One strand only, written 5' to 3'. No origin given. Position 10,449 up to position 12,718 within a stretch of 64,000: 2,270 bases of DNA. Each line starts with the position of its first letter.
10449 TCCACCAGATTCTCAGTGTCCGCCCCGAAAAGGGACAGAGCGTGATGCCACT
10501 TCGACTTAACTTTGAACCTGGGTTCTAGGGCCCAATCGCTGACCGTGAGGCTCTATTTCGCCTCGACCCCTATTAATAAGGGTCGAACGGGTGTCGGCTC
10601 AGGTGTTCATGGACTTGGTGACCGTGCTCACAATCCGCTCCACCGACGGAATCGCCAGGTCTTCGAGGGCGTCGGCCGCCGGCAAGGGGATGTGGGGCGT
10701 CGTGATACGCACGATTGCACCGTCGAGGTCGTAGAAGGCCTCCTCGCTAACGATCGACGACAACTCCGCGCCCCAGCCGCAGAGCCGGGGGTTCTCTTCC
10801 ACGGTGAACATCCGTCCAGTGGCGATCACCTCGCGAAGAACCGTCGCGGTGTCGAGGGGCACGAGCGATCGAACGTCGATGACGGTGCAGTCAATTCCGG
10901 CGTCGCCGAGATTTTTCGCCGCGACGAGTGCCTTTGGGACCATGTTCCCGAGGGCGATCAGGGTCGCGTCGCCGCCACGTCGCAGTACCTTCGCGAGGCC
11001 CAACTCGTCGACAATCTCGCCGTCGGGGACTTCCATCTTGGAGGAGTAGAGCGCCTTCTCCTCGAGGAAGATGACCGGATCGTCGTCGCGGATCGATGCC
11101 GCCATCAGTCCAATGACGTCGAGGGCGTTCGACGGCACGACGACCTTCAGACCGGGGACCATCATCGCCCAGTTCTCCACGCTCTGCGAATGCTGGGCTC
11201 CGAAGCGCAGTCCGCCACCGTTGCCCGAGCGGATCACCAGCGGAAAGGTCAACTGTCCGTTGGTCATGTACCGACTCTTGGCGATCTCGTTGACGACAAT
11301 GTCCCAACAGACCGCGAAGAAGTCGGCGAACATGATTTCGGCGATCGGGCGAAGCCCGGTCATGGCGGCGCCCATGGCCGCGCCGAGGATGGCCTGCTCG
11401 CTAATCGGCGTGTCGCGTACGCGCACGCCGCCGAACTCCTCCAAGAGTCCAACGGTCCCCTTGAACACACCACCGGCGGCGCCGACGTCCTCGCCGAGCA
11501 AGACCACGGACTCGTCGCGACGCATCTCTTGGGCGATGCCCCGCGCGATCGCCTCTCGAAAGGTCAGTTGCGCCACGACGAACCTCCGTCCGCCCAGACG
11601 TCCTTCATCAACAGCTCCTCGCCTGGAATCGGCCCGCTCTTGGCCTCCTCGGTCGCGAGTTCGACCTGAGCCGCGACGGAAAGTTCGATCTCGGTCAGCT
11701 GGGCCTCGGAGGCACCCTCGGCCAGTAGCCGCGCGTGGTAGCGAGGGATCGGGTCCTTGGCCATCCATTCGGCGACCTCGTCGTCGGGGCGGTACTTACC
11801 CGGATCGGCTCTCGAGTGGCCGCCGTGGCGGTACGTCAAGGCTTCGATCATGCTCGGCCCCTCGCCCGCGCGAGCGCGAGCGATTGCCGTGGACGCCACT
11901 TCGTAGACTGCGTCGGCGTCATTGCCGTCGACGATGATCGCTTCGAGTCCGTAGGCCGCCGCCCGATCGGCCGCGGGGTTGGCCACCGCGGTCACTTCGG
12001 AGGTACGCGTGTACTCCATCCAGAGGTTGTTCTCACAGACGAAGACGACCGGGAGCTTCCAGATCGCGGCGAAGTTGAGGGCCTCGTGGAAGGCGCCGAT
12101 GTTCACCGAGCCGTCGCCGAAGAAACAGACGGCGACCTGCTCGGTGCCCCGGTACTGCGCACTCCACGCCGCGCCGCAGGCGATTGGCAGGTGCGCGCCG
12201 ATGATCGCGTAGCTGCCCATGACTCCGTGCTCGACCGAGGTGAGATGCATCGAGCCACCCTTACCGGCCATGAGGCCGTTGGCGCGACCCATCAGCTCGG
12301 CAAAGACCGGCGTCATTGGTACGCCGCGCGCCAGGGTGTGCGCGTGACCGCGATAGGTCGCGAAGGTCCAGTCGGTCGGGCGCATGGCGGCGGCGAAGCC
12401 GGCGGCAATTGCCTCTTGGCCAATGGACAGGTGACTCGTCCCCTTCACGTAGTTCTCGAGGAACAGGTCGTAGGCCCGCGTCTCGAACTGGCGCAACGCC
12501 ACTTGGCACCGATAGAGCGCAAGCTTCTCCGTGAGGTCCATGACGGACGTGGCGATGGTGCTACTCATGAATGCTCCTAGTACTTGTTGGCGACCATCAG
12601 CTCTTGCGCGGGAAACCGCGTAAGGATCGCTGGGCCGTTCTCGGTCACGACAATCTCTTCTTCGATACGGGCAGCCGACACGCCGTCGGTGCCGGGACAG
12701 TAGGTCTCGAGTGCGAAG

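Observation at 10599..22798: Orphan catabolic gene cluster: importer, two unusual hydrolases, dehydrogenase and dedicated TPP complex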

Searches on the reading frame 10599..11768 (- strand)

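Call 3: search_protein_families(library=pfam, proteins=[window:10599-11768:-])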
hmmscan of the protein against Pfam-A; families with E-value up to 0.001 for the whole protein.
window:10599-11768:- (389 aa): 2 families
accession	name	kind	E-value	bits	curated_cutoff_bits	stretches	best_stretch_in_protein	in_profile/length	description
PF02779.29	Transket_pyr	-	1.9e-40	138.8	27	1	67-242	2-173/174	Transketolase, pyrimidine binding domain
PF02780.25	Transketolase_C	-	1.1e-33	116.2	25.9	1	258-379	2-124/124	Transketolase, C-terminal domain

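Call 5: search_protein_families(library=ncbifam, proteins=[window:10599-11768:-], max_evalue=0.00001)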
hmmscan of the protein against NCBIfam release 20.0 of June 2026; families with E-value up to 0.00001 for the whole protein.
window:10599-11768:- (389 aa): 7 families
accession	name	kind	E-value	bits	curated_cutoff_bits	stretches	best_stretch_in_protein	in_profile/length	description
NF006667.0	PRK09212.1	subfamily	2e-101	339.1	321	1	66-386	2-322/327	pyruvate dehydrogenase complex E1 component subunit beta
NF008854.0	PRK11892.1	equivalog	2.6e-97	326.4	454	1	65-387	139-462/464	pyruvate dehydrogenase complex E1 component subunit beta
NF004559.0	PRK05899.2-5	equivalog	5.7e-19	67.8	488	1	68-386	318-623/627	transketolase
TIGR00204.1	dxs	equivalog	1.8e-17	63.1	465.95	1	75-344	317-573/616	1-deoxy-D-xylulose-5-phosphate synthase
NF003933.0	PRK05444.2-2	equivalog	2.9e-13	49.2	395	1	114-344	334-561/606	1-deoxy-D-xylulose-5-phosphate synthase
NF004556.0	PRK05899.2-2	equivalog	1.8e-10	39.7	575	1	256-345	510-598/639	transketolase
NF008968.0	PRK12315.1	subfamily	6.7e-10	37.9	510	1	73-342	284-539/582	1-deoxy-D-xylulose-5-phosphate synthase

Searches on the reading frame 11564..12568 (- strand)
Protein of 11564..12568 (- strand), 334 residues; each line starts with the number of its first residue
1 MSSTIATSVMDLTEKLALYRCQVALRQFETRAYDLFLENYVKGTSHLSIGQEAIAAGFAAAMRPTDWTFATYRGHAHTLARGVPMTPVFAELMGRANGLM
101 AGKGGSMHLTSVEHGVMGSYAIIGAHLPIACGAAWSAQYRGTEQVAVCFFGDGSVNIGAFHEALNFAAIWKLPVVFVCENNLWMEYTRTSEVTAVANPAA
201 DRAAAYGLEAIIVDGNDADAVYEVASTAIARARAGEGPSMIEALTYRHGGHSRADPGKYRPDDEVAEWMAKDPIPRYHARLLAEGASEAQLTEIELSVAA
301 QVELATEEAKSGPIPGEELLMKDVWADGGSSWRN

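Call 3: search_protein_families(library=pfam, proteins=[window:11564-12568:-])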
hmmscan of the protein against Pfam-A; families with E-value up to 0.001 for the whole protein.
window:11564-12568:- (334 aa): 3 families
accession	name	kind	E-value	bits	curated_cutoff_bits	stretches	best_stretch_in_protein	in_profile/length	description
PF00676.26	E1_dh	-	2.3e-78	263.6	22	1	23-315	4-297/300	Dehydrogenase E1 component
PF02775.26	TPP_enzyme_C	-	4.7e-07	30.2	21.9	1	118-242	25-150/151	Thiamine pyrophosphate enzyme, C-terminal TPP binding domain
PF00456.26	Transketolase_N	-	0.00047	19.7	22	1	144-245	145-243/334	Transketolase, thiamine diphosphate binding domain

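Call 5: search_protein_families(library=ncbifam, proteins=[window:11564-12568:-], max_evalue=0.00001)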
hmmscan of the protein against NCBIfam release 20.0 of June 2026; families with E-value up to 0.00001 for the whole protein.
window:11564-12568:- (334 aa): 3 families
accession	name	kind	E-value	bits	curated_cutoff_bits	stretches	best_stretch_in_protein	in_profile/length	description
TIGR03182.1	PDH_E1_alph_y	equivalog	6.5e-101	337.4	393.85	1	14-326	3-315/315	pyruvate dehydrogenase (acetyl-transferring) E1 component subunit alpha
TIGR03181.1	PDH_E1_alph_x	equivalog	3.6e-75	253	411.35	1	14-327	25-329/341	pyruvate dehydrogenase (acetyl-transferring) E1 component subunit alpha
NF004559.0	PRK05899.2-5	equivalog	2.8e-11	42.4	488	1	123-249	128-251/627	transketolase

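Call 16: search_solved_structures(query=window:11564-12568:-, max_evalue=1e-20)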
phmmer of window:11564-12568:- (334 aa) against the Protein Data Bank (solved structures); distinct sequences matched with E-value up to 1e-20: 28.
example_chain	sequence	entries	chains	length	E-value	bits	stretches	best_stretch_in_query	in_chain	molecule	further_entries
1ni4_A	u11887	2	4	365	1.3e-58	202.1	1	7-320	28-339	Pyruvate dehydrogenase E1 component: Alpha subunit | Pyruvate dehydrogenase E1 component subunit alpha, somatic form, mitochondrial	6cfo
3exe_A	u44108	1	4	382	1.4e-58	201.9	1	7-320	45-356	Pyruvate dehydrogenase E1 component subunit alpha, somatic form, mitochondrial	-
3exf_A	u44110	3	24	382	2.2e-58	201.3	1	7-320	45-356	Pyruvate dehydrogenase E1 component subunit alpha, somatic form, mitochondrial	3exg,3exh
6cer_A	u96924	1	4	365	2.4e-58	201.2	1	7-320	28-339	Pyruvate dehydrogenase E1 component subunit alpha, somatic form, mitochondrial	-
2ozl_A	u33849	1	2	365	4.6e-58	200.2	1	7-320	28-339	Pyruvate dehydrogenase E1 component alpha subunit, somatic form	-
3exi_A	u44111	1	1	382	5.1e-58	200.1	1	7-320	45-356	Pyruvate dehydrogenase E1 component subunit alpha, somatic form, mitochondrial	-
1um9_A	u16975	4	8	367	8.9e-53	182.9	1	14-327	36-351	2-oxo acid dehydrogenase alpha subunit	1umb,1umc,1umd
2j9f_A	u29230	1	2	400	2.1e-41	145.5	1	16-327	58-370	2-OXOISOVALERATE DEHYDROGENASE ALPHA SUBUNIT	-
2bff_A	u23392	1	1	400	1.4e-40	142.8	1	16-327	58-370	2-OXOISOVALERATE DEHYDROGENASE ALPHA SUBUNIT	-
1dtw_A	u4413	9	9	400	2.7e-40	141.9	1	16-327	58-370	BRANCHED-CHAIN ALPHA-KETO ACID DEHYDROGENASE ALPHA SUBUNIT | 2-OXOISOVALERATE DEHYDROGENASE ALPHA SUBUNIT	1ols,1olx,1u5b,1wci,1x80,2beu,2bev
1x7y_A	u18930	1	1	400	6.7e-40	140.6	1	16-327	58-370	2-oxoisovalerate dehydrogenase alpha subunit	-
1x7w_A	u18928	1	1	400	9e-40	140.1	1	16-327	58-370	2-oxoisovalerate dehydrogenase alpha subunit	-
1x7x_A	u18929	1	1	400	9e-40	140.1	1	16-327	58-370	2-oxoisovalerate dehydrogenase alpha subunit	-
1x7z_A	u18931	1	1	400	9.1e-40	140.1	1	16-327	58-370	2-oxoisovalerate dehydrogenase alpha subunit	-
1olu_A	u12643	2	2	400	5.4e-39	137.6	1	16-327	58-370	2-OXOISOVALERATE DEHYDROGENASE ALPHA SUBUNIT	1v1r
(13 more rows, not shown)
